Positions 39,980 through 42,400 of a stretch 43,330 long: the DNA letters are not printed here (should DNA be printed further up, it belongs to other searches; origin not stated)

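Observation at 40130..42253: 707-aa cobalamin-domain radical SAM enzyme as a glycan-locus gene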

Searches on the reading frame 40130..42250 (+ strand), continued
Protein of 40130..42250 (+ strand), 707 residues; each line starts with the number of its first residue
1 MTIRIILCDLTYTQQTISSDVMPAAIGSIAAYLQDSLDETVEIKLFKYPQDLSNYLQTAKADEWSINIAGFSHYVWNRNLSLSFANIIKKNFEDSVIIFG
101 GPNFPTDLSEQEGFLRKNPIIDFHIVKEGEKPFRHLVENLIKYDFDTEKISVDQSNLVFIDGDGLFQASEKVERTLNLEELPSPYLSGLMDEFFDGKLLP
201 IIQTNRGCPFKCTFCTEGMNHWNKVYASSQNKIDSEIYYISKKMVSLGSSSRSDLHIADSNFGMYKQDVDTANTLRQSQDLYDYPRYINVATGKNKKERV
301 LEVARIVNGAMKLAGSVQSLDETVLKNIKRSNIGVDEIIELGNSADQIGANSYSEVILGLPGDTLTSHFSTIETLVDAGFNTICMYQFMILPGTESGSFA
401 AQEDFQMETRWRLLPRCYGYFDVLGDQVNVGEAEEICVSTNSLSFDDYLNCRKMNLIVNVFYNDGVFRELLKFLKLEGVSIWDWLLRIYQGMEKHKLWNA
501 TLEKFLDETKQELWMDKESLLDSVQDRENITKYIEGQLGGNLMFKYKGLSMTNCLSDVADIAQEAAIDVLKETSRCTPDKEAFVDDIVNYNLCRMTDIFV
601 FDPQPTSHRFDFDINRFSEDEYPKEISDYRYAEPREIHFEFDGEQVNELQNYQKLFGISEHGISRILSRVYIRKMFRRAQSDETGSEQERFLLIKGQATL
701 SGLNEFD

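Call 9: search_solved_structures(query=window:40130-42250:+, max_evalue=1, show_alignments=2)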
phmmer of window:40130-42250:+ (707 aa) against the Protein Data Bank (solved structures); distinct sequences matched with E-value up to 1: 6.
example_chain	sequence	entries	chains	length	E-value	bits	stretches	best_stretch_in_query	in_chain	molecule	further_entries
7kdx_A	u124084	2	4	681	2e-36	129.1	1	67-493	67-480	Methyltransferase TokK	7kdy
9n1b_A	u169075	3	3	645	1.4e-27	99.8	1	67-408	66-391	Radical SAM protein | Radical SAM enzyme CysS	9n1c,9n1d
9ccb_A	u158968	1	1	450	0.022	16.6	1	201-398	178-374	Radical SAM core domain-containing protein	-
5vpg_C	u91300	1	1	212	0.31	12.8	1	259-385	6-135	FAB 4C1 - LIGHT CHAIN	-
3rvt_C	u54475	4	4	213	0.32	12.8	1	259-385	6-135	Fab fragment of 4C1 antibody - light chain | 4C1 Fab - light chain | FAB 4C1 - LIGHT CHAIN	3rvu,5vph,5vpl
9vjk_L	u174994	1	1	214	0.88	11.3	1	272-385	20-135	Light Chain of Antigen-Binding Fragment of Monoclonal Antibody of 10E6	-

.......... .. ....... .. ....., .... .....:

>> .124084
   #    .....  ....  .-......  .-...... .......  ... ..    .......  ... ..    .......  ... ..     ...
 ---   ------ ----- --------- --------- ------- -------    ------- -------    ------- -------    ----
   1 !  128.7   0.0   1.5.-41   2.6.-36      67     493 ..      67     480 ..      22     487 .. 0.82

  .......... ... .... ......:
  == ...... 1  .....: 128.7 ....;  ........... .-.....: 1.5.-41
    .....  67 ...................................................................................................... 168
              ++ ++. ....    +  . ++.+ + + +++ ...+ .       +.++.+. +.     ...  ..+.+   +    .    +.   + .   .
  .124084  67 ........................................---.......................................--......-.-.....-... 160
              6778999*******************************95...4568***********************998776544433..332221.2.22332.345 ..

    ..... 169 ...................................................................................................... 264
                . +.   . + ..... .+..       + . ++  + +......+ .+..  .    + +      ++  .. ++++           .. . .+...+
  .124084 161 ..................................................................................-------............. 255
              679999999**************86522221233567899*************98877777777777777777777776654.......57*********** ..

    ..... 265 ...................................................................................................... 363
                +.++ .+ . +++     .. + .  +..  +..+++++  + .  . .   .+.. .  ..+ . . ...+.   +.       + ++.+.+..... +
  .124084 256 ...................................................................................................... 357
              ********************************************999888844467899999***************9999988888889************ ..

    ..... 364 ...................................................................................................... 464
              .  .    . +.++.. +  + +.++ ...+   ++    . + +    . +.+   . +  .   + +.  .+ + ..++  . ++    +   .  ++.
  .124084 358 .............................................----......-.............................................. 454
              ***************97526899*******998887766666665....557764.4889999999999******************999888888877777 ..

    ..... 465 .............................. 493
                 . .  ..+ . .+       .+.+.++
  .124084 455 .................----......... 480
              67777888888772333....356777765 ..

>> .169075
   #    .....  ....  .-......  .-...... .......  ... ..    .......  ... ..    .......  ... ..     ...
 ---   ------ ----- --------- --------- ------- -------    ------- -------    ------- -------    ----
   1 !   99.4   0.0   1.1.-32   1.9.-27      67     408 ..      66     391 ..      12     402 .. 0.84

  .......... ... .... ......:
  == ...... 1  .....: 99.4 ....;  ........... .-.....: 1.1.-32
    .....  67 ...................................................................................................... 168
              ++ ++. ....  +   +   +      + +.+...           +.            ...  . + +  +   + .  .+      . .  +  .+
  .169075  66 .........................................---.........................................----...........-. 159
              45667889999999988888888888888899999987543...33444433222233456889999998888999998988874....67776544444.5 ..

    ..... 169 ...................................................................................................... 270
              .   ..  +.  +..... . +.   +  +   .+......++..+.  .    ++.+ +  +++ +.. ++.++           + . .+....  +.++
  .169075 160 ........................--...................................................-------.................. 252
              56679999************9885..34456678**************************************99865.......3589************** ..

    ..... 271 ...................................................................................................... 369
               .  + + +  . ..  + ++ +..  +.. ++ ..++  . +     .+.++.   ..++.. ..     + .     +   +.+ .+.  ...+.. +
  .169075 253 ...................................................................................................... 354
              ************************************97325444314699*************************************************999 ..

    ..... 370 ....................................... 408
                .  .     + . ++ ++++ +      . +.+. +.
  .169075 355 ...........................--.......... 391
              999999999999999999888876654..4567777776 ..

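Call 11: find_encoding_contigs(protein=P0001, flank=10000, max_places=4)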
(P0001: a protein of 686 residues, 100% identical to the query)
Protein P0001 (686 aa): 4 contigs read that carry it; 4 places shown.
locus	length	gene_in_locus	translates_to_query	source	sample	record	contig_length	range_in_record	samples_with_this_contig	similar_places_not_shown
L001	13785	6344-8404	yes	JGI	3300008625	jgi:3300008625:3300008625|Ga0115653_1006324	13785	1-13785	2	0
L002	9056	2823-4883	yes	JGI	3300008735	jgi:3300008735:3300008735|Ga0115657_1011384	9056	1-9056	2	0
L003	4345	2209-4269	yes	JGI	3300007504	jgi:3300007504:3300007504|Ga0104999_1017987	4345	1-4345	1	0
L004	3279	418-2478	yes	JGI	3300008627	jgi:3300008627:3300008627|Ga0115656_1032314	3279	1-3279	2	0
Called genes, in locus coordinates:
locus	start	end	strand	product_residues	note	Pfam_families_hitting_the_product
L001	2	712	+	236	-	?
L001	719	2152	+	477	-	PF13692:Glyco_trans_1_4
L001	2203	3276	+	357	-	-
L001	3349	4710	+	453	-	-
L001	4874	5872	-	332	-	PF00953:Glycos_transf_4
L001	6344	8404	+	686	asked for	PF04055:Radical_SAM (weak)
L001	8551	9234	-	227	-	-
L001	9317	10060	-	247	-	PF02698:DUF218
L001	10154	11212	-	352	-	PF01073:3Beta_HSD, PF01370:Epimerase, PF02719:Polysacc_synt_2, PF04321:RmlD_sub_bind (weak), PF13460:NAD_binding_10 (weak), PF16363:GDP_Man_Dehyd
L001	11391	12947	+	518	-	PF02310:B12-binding, PF04055:Radical_SAM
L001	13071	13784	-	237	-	?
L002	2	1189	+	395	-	?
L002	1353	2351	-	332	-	PF00953:Glycos_transf_4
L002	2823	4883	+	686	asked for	PF04055:Radical_SAM (weak)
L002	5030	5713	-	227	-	-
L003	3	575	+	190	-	?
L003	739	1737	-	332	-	PF00953:Glycos_transf_4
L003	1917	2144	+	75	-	-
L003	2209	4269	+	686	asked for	PF04055:Radical_SAM (weak)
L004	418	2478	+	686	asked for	PF04055:Radical_SAM (weak)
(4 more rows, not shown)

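Call 12: find_encoding_contigs(protein=P0006, flank=10000, max_places=3)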
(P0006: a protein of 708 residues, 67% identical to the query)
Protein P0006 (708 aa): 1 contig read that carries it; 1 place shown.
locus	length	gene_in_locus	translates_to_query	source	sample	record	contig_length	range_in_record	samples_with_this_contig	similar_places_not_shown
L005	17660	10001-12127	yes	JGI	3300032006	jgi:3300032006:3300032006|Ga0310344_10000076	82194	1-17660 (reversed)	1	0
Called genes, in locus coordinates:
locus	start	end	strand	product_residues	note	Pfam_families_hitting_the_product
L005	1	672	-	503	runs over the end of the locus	PF00171:Aldedh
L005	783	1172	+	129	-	-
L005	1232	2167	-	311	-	PF00892:EamA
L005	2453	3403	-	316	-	PF00892:EamA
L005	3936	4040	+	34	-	-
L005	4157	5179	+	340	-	PF00355:Rieske, PF00848:Ring_hydroxyl_A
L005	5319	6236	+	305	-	PF12740:PETase (weak), PF01738:DLH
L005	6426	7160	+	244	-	PF06267:DUF1028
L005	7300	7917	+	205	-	PF02798:GST_N (faint), PF13417:GST_N_3, PF13409:GST_N_2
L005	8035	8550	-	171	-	PF03350:UPF0114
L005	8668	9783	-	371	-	PF03069:FmdA_AmdA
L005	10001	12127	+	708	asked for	PF04055:Radical_SAM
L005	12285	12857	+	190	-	PF02627:CMD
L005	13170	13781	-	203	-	PF00043:GST_C, PF14497:GST_C_3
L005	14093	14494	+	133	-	PF11026:DUF2721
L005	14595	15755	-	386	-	PF00890:FAD_binding_2 (faint), PF01266:DAO (weak), PF01494:FAD_binding_3, PF12831:FAD_oxidored (weak), PF01266:DAO (weak)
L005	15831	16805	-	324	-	PF00892:EamA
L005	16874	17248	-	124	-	-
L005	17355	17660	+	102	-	?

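Call 13: find_encoding_contigs(protein=P0007, flank=10000, max_places=2)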
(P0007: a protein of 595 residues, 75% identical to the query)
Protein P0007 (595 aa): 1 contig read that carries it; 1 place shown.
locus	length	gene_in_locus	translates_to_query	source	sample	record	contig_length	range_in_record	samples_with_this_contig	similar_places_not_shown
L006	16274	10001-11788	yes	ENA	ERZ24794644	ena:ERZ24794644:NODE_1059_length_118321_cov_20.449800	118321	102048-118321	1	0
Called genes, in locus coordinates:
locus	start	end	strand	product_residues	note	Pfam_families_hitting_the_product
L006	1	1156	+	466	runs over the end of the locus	PF03446:NAD_binding_2 (faint), PF03721:UDPG_MGDP_dh_N, PF03807:F420_oxidored (faint), PF00984:UDPG_MGDP_dh, PF03720:UDPG_MGDP_dh_C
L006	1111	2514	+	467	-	PF13692:Glyco_trans_1_4, PF13524:Glyco_trans_1_2 (weak)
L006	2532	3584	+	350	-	-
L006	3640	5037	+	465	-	-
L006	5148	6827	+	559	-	PF07995:GSDH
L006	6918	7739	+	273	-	PF13847:Methyltransf_31 (weak), PF08241:Methyltransf_11, PF13649:Methyltransf_25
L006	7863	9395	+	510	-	PF02366:PMT (weak), PF13231:PMT_2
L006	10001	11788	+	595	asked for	PF04055:Radical_SAM (weak)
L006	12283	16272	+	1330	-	?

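Call 14: find_encoding_contigs(protein=P0002, flank=10000, max_places=2)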
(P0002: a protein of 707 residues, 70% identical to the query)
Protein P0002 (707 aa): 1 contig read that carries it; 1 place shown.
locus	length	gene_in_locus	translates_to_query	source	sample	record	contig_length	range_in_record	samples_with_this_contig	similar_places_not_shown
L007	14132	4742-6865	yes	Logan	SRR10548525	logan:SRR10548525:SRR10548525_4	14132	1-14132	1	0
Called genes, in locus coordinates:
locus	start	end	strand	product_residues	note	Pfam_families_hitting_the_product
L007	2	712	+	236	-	?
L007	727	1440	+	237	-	PF01209:Ubie_methyltran, PF13489:Methyltransf_23, PF01555:N6_N4_Mtase (faint), PF07021:MetW (weak), PF08241:Methyltransf_11, PF08242:Methyltransf_12, PF13649:Methyltransf_25, PF13847:Methyltransf_31, +1 more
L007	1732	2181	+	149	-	PF13692:Glyco_trans_1_4 (weak)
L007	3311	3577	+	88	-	-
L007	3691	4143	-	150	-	PF00953:Glycos_transf_4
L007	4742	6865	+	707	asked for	PF04055:Radical_SAM (faint)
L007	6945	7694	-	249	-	PF02698:DUF218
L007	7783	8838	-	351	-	PF05368:NmrA (weak), PF01073:3Beta_HSD, PF01370:Epimerase, PF02719:Polysacc_synt_2, PF04321:RmlD_sub_bind (weak), PF13460:NAD_binding_10 (weak), PF16363:GDP_Man_Dehyd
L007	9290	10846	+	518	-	PF02310:B12-binding, PF04055:Radical_SAM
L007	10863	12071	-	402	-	PF13439:Glyco_transf_4, PF13579:Glyco_trans_4_4, PF00534:Glycos_transf_1, PF13692:Glyco_trans_1_4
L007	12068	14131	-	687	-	?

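Call 15: find_encoding_contigs(protein=P0009, flank=10000, max_places=2)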
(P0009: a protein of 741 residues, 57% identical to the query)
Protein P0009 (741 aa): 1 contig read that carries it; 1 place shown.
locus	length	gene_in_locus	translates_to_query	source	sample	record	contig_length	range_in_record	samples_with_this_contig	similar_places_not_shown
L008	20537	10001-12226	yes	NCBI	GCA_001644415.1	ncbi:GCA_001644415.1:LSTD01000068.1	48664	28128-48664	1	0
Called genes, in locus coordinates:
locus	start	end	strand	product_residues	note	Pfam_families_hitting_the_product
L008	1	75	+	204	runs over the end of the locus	PF13580:SIS_2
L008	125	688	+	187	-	PF00702:Hydrolase, PF13419:HAD_2 (weak), PF13242:Hydrolase_like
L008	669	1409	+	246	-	PF00923:TAL_FSA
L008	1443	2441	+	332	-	PF01073:3Beta_HSD, PF01370:Epimerase, PF04321:RmlD_sub_bind, PF05368:NmrA, PF13460:NAD_binding_10, PF16363:GDP_Man_Dehyd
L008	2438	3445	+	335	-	PF01073:3Beta_HSD, PF01370:Epimerase, PF02719:Polysacc_synt_2, PF04321:RmlD_sub_bind, PF07993:NAD_binding_4, PF13460:NAD_binding_10, PF16363:GDP_Man_Dehyd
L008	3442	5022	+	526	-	PF01467:CTP_transf_like, PF00294:PfkB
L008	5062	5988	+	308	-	PF01408:GFO_IDH_MocA, PF02894:GFO_IDH_MocA_C, PF22725:GFO_IDH_MocA_C3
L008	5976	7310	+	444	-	PF03721:UDPG_MGDP_dh_N, PF00984:UDPG_MGDP_dh, PF03720:UDPG_MGDP_dh_C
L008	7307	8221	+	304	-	PF01370:Epimerase, PF04321:RmlD_sub_bind, PF16363:GDP_Man_Dehyd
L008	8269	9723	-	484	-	PF13440:Polysacc_synt_3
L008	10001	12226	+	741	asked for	PF02310:B12-binding (weak), PF04055:Radical_SAM (weak)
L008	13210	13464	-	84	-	-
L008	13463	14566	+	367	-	-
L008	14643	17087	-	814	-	PF09364:XFP_N, PF03894:XFP, PF09363:XFP_C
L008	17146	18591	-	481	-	PF02335:Cytochrom_C552, PF14522:Cytochrome_C7 (faint)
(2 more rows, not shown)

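Call 17: find_related_loci(query=A1, collection=genome_contigs, flank=10000)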
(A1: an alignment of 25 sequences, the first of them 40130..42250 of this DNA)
Query A1 (707 aa) in genome_contigs; peptide patterns used: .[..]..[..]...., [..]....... (x = any residue, [..] = any of these).
316 stretches matched a pattern; 258 encode a relative of the query (tblastn E <= 1e-3); the best 80 are kept; 80 distinct loci.
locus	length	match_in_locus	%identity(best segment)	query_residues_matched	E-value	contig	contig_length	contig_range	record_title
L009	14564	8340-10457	67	1-706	0e+0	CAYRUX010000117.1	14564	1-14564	MAG TPA_asm: uncultured Rhizobiaceae bacterium isolate SRP092796_co4_670 genome assembly, contig: k141_250078, whole gen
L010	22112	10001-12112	55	5-706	0e+0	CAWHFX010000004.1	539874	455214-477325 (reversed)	MAG: uncultured beta proteobacterium isolate MFD00392.bin.2.59 genome assembly, contig: contig_17932, whole genome shotg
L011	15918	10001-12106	49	4-706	0e+0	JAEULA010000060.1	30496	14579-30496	MAG: Alphaproteobacteria bacterium isolate new MAG-109 k141_2360134, whole genome shotgun sequence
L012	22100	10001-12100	48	5-706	0e+0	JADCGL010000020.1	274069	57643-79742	MAG: Telmatospirillum sp. isolate M043S1SP1A48QC M043S1_20, whole genome shotgun sequence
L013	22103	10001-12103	47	4-706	0e+0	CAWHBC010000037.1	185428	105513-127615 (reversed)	MAG: uncultured Alphaproteobacteria bacterium isolate MFD09495.bin.2.5 genome assembly, contig: contig_390, whole genome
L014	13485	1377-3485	48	1-706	0e+0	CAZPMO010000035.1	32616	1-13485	MAG TPA_asm: uncultured Rhodospirillaceae bacterium isolate SRP200020_co5_379 genome assembly, contig: NODE_2035_length_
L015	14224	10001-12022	48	3-678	0e+0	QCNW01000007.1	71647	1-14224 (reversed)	Pelagibacteraceae bacterium AG-426-M19 Ga0172170_107, whole genome shotgun sequence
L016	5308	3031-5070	48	3-684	0e+0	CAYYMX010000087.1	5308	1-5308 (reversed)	MAG TPA_asm: uncultured Alphaproteobacteria bacterium isolate SRP077602_co4_20 genome assembly, contig: NODE_31674_lengt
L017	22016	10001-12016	46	2-678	0e+0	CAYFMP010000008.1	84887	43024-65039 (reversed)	MAG TPA_asm: uncultured Thalassospiraceae bacterium isolate ERP019367_co2_114 genome assembly, contig: NODE_297_length_8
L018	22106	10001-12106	45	5-706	0e+0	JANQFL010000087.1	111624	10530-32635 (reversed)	MAG: Sneathiellales bacterium isolate PL23a_bin.86 k99_1603704, whole genome shotgun sequence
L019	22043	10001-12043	48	3-685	0e+0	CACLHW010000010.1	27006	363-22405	uncultured Pelagibacteraceae bacterium isolate AG-464-B15 genome assembly, contig: AG-464-B15_NODE_10, whole genome shot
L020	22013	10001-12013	45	4-678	0e+0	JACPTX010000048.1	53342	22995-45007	MAG: Candidatus Omnitrophota bacterium isolate NC_groundwater_743_Ag_S-0.65um_67_24 S37_SO-6_scaffold_422665, whole geno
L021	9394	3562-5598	45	3-682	0e+0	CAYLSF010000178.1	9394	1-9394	MAG TPA_asm: uncultured Saprospiraceae bacterium isolate SRP135972_co1_130 genome assembly, contig: NODE_10184_length_93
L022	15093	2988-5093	44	2-701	0e+0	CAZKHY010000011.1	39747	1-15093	MAG TPA_asm: uncultured Nitrospira sp. isolate SRP093762_co1_15 genome assembly, contig: NODE_624_length_39747_cov_9.733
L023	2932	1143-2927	50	1-599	0e+0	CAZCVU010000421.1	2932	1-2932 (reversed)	MAG TPA_asm: uncultured Flavobacteriales bacterium isolate SRP260945_co1_144 genome assembly, contig: NODE_76833_length_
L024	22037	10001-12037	44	3-684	0e+0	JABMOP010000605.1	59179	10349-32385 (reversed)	MAG: Rhodospirillales bacterium isolate bin.359 k141_7234908, whole genome shotgun sequence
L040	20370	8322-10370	38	1-680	2e-162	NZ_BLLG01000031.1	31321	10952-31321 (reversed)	Streptomyces pacificus strain CWH03 Contig031, whole genome shotgun sequence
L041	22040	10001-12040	39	1-677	3e-162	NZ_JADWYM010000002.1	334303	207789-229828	Streptomyces sp. MUM 2J Sample_002_contig000002, whole genome shotgun sequence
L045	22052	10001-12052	38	1-680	1e-159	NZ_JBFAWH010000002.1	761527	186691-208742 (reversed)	Streptomyces sp. NPDC052101 NPDC052101_146_C6.ctg-0002, whole genome shotgun sequence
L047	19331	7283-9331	38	1-680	2e-159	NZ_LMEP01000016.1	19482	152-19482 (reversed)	Streptomyces sp. Root1304 contig_23, whole genome shotgun sequence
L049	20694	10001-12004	40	7-684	5e-158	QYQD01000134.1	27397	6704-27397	MAG: Deltaproteobacteria bacterium isolate PowLak16_MAG11 c_000000143427, whole genome shotgun sequence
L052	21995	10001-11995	39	7-681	5e-157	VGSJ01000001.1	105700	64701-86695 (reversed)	MAG: Deltaproteobacteria bacterium isolate K_DeepCast_150m_m2_098 K_DeepCast_150m_m2_098_Ga0194126_10000164, whole genom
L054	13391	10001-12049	38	1-680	6e-156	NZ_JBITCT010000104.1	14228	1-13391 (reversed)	Streptomyces sp. NPDC051677 NPDC051677_372_G11.ctg-0104, whole genome shotgun sequence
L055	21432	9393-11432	37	1-688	1e-155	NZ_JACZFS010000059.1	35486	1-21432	Nisaea nitritireducens strain DSM 19540 Scaffold6_4, whole genome shotgun sequence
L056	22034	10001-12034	39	3-680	2e-162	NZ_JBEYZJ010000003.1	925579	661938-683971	Nocardia sp. NPDC046473 NPDC046473_79_H7.ctg-0003, whole genome shotgun sequence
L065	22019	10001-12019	45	3-679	0e+0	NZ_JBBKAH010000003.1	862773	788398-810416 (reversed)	Pelagibius sp. 7325 Scaffold2_1, whole genome shotgun sequence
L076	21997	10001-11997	42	4-677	7e-143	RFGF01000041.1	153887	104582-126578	MAG: Nitrospirae bacterium isolate J017 k99_415471, whole genome shotgun sequence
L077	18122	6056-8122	36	5-703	3e-142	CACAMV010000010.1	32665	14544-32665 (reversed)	uncultured SAR116 cluster alpha proteobacterium isolate AG-343-O03 genome assembly, contig: AG-343-O03_NODE_10, whole ge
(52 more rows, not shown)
